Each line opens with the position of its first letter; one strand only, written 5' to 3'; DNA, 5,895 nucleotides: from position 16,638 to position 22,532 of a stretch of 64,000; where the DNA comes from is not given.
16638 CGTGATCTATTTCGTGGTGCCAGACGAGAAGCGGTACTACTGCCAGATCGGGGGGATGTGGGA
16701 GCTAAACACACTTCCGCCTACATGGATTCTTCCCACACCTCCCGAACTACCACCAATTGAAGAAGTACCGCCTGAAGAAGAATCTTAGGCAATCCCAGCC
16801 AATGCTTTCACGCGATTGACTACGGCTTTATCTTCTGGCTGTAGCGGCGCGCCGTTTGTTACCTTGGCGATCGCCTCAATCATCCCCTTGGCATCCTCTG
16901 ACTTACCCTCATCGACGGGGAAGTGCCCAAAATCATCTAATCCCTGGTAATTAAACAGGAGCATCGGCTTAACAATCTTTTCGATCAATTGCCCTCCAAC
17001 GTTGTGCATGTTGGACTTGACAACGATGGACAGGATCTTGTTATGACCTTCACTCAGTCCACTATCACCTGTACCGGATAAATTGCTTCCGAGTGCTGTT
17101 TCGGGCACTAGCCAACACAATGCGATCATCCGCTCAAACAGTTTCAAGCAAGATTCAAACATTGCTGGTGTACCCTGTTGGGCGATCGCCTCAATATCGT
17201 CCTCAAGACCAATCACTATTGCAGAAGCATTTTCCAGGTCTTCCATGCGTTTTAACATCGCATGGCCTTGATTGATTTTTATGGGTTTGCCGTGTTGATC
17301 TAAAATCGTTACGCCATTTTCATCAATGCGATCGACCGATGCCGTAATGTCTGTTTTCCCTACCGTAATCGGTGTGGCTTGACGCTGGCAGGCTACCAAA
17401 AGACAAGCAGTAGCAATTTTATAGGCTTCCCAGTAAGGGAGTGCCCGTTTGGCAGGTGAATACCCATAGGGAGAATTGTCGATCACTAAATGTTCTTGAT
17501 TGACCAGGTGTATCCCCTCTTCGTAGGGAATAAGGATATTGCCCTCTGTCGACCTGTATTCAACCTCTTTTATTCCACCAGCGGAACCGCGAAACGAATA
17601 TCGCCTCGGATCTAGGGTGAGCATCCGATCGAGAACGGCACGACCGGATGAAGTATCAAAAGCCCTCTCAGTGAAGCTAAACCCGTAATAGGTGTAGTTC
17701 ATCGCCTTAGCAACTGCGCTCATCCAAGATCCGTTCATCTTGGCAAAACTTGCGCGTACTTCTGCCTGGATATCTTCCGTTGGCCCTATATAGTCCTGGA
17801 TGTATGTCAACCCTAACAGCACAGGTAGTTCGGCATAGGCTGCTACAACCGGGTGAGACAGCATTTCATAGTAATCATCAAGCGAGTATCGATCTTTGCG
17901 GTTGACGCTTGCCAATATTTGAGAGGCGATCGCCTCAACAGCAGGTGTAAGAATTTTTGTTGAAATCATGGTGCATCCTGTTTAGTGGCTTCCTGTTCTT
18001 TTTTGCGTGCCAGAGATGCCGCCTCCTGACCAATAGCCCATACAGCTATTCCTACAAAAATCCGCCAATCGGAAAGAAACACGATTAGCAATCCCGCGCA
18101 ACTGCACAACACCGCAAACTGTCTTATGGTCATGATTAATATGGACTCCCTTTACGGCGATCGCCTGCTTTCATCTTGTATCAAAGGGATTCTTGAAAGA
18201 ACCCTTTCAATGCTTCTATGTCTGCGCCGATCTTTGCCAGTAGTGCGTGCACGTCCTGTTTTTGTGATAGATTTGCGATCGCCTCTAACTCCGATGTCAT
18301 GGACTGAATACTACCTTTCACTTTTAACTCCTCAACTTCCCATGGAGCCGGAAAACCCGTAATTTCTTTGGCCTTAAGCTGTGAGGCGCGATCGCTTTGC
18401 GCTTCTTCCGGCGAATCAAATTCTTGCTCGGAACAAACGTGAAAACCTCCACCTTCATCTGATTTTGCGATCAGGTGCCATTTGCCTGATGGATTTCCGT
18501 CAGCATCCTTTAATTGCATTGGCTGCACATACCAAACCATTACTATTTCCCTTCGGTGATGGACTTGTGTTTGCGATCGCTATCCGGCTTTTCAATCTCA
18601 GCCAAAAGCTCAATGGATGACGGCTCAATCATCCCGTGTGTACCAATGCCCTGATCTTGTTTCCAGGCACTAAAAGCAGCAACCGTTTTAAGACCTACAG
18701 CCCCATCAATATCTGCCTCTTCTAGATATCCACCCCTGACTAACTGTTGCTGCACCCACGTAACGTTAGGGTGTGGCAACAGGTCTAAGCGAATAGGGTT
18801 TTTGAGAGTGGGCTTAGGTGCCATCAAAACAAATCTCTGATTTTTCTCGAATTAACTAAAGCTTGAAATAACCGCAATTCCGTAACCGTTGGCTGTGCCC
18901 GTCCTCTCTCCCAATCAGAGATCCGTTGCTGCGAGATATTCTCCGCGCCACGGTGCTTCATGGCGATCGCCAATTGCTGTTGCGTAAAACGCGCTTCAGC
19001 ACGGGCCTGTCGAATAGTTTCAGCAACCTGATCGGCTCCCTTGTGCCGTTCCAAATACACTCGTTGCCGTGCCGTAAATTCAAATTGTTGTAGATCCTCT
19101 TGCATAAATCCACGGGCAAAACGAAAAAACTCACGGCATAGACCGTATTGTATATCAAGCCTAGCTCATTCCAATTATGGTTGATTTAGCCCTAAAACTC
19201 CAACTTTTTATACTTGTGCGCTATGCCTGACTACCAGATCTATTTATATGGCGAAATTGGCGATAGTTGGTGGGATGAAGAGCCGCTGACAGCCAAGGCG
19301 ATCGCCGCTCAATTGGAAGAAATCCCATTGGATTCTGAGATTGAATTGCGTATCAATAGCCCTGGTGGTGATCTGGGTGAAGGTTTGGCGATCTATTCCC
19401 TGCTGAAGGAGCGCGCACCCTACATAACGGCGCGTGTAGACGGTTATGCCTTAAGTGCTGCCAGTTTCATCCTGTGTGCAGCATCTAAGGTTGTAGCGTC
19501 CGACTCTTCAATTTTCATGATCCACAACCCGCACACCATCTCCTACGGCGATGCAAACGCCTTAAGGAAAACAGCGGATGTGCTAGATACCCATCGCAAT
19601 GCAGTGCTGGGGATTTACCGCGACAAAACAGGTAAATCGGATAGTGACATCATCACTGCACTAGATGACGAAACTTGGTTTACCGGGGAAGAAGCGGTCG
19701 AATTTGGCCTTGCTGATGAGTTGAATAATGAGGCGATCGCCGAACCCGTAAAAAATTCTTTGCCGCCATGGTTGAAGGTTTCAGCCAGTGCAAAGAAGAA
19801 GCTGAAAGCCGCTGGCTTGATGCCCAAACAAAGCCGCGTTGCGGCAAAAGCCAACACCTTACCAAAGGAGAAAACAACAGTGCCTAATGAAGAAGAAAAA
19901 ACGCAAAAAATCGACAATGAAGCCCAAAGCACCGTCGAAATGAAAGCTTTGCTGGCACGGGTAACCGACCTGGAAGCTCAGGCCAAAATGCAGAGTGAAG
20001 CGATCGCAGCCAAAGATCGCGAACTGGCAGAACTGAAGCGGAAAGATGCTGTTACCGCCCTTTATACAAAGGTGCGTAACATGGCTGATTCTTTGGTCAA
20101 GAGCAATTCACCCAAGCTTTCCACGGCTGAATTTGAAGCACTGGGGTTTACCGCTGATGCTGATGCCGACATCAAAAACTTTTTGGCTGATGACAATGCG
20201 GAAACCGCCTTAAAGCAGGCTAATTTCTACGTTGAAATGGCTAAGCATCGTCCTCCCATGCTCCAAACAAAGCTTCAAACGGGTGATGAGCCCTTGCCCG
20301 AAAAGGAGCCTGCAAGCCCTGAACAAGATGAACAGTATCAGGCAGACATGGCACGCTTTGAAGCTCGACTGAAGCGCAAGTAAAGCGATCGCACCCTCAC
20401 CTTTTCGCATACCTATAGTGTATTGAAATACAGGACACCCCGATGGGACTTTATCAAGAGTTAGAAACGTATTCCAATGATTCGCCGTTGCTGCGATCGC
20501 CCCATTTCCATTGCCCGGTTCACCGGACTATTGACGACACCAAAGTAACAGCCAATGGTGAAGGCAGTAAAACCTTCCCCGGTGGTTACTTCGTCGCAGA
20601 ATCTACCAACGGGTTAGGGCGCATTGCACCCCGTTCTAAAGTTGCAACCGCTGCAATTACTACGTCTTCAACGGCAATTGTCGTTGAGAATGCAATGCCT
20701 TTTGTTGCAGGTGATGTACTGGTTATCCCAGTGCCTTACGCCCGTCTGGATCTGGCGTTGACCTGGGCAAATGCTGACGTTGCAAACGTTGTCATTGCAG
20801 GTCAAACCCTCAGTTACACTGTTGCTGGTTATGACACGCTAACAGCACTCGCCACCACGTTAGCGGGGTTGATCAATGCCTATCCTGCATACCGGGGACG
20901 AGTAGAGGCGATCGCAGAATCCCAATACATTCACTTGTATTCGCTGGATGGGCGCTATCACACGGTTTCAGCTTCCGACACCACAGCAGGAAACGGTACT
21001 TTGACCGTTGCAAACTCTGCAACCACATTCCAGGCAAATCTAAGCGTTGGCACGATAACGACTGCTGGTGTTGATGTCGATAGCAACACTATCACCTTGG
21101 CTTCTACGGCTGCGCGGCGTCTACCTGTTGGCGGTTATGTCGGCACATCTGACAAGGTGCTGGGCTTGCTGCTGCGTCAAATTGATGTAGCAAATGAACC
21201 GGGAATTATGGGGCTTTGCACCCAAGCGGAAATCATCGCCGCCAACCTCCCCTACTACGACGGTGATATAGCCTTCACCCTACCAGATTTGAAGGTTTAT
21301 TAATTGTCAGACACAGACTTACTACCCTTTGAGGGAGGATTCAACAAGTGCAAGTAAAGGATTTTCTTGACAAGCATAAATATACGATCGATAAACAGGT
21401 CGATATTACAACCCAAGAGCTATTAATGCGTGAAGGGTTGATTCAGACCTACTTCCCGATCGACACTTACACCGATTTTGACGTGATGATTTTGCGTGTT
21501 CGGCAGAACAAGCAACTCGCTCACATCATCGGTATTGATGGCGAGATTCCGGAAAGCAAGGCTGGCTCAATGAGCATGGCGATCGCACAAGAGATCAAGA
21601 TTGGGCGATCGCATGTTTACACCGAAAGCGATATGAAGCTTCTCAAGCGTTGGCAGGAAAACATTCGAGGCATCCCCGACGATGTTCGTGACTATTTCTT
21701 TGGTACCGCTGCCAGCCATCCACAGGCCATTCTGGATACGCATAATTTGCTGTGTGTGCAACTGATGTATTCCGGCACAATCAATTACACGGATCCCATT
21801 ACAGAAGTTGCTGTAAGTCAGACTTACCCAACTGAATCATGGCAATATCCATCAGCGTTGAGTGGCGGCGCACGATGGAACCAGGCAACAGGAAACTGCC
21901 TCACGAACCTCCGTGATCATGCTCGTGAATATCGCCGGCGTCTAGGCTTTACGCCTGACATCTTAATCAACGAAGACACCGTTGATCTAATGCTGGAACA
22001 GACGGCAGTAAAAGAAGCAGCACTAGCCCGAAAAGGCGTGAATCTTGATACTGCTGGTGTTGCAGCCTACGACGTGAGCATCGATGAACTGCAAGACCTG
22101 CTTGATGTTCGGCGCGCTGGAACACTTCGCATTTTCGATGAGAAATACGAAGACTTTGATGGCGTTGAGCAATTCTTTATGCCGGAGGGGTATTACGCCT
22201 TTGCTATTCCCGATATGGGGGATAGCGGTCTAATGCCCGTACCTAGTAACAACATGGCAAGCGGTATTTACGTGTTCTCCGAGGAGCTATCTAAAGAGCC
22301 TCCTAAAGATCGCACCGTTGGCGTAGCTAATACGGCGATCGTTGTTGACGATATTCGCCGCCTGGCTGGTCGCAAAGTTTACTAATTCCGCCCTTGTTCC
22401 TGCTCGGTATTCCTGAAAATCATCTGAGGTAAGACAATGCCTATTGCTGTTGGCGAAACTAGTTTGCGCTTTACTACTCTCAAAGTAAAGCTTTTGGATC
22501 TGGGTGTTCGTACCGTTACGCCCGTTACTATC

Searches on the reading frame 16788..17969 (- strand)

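Call 8: search_protein_families(library=phrogs, proteins=[window:16788-17969:-], max_evalue=0.001)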
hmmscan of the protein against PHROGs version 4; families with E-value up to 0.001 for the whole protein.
window:16788-17969:- (394 aa): 1 family
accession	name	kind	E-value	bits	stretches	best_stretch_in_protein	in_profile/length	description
phrog_113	-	head and packaging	1.2e-11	44.6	1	70-378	115-402/1272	portal protein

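Call 9: search_protein_families(library=pfam, proteins=[window:16788-17969:-], max_evalue=0.001)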
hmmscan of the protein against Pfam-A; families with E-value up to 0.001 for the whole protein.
window:16788-17969:- (394 aa): 1 family
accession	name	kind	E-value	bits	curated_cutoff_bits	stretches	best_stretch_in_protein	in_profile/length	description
PF06074.18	Portal_Mu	-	6.8e-25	88.5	23.9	1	71-375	43-324/336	Portal protein of Mu bacteriophage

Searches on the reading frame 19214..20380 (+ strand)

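Call 8: search_protein_families(library=phrogs, proteins=[window:19214-20380:+], max_evalue=0.001)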
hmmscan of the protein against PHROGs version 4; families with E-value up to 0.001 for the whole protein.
window:19214-20380:+ (389 aa): 12 families
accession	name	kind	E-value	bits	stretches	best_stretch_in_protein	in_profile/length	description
phrog_94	-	head and packaging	8.1e-64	218.2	1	6-293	80-365/622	head maturation protease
phrog_133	-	head and packaging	5.4e-57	194.8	1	6-296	19-304/668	head maturation protease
phrog_3348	-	unknown function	5.2e-56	191.6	1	7-316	38-330/386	-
phrog_2976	-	head and packaging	1.5e-54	187.2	1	7-326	21-314/394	head maturation protease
phrog_1684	-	head and packaging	9.8e-50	170.6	1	5-239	39-271/284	head maturation protease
phrog_53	-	head and packaging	5.3e-33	116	1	11-346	81-461/583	head maturation protease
phrog_1827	-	other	6.3e-14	52.8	1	27-160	39-172/202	ATP-dependent protease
phrog_33547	-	unknown function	1.1e-11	45.3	1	42-177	31-165/357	-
phrog_13984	-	unknown function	1.6e-11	45.5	1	6-100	31-120/123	-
phrog_5410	-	other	2.4e-08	34.6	1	40-235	55-247/323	ATP-dependent protease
phrog_20705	-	head and packaging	5.5e-08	32.5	1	41-170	211-345/690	virion structural protein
phrog_23753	-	head and packaging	8.3e-07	29.9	1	41-169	42-170/298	head maturation protease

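Call 9: search_protein_families(library=pfam, proteins=[window:19214-20380:+], max_evalue=0.001)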
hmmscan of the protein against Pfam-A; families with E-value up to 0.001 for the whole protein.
window:19214-20380:+ (389 aa): 1 family
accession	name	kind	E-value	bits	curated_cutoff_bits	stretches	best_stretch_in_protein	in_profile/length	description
PF00574.28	CLP_protease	-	4.2e-29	102.1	20.2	1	33-170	36-178/182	Clp protease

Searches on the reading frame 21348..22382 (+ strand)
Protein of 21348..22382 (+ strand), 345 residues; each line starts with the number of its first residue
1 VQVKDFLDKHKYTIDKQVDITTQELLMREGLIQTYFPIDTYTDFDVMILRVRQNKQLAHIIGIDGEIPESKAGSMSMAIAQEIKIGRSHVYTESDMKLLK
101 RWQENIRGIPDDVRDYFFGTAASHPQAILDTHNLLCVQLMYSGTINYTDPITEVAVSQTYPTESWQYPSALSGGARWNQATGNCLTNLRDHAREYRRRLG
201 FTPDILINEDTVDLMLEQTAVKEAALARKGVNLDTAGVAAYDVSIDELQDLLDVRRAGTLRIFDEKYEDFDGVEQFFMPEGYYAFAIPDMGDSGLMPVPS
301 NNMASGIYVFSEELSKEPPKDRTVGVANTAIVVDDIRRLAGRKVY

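Call 8: search_protein_families(library=phrogs, proteins=[window:21348-22382:+], max_evalue=0.001)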
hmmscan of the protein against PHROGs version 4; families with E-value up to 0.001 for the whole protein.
window:21348-22382:+ (345 aa): 1 family
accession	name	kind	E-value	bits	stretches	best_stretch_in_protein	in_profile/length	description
phrog_29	-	head and packaging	1.2e-13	52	1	32-313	50-328/439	major head protein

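Call 9: search_protein_families(library=pfam, proteins=[window:21348-22382:+], max_evalue=0.001)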
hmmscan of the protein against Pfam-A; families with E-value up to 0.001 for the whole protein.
window:21348-22382:+ (345 aa): 0 families

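Call 96: search_dna_similar(query=window:21348-22382:+, collection=phages, mode=protein, max_rows=12, max_evalue=0.001)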
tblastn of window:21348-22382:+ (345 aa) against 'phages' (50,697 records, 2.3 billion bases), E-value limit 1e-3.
Records with a match: 4; places in all: 4; records where one place covers at least 80% of the query: 0.
Best place of each record, by identity: <60% 4.
By first word of the organism name: Bacillus 2; Geobacillus 1; Bacteriophage 1.
By host as written in the record: Bacillus sp. MGK1 2; Geobacillus thermodenitrificans 1; - 1.
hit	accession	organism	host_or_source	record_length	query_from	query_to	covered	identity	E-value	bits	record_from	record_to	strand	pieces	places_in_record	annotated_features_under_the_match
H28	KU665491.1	Bacillus phage Mgbh1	Bacillus sp. MGK1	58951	51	307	74%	22.9%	2e-4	49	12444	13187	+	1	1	major capsid protein E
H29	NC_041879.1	Bacillus phage Mgbh1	Bacillus sp. MGK1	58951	51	307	74%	22.9%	2e-4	49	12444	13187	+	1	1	major capsid protein E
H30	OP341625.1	Geobacillus phage vB_GthS_PK2.1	Geobacillus thermodenitrificans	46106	56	320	77%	22.1%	1e-4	50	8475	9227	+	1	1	major capsid protein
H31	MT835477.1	Bacteriophage sp.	human fecal samples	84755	171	282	32%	28.3%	9e-5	50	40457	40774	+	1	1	record has no annotation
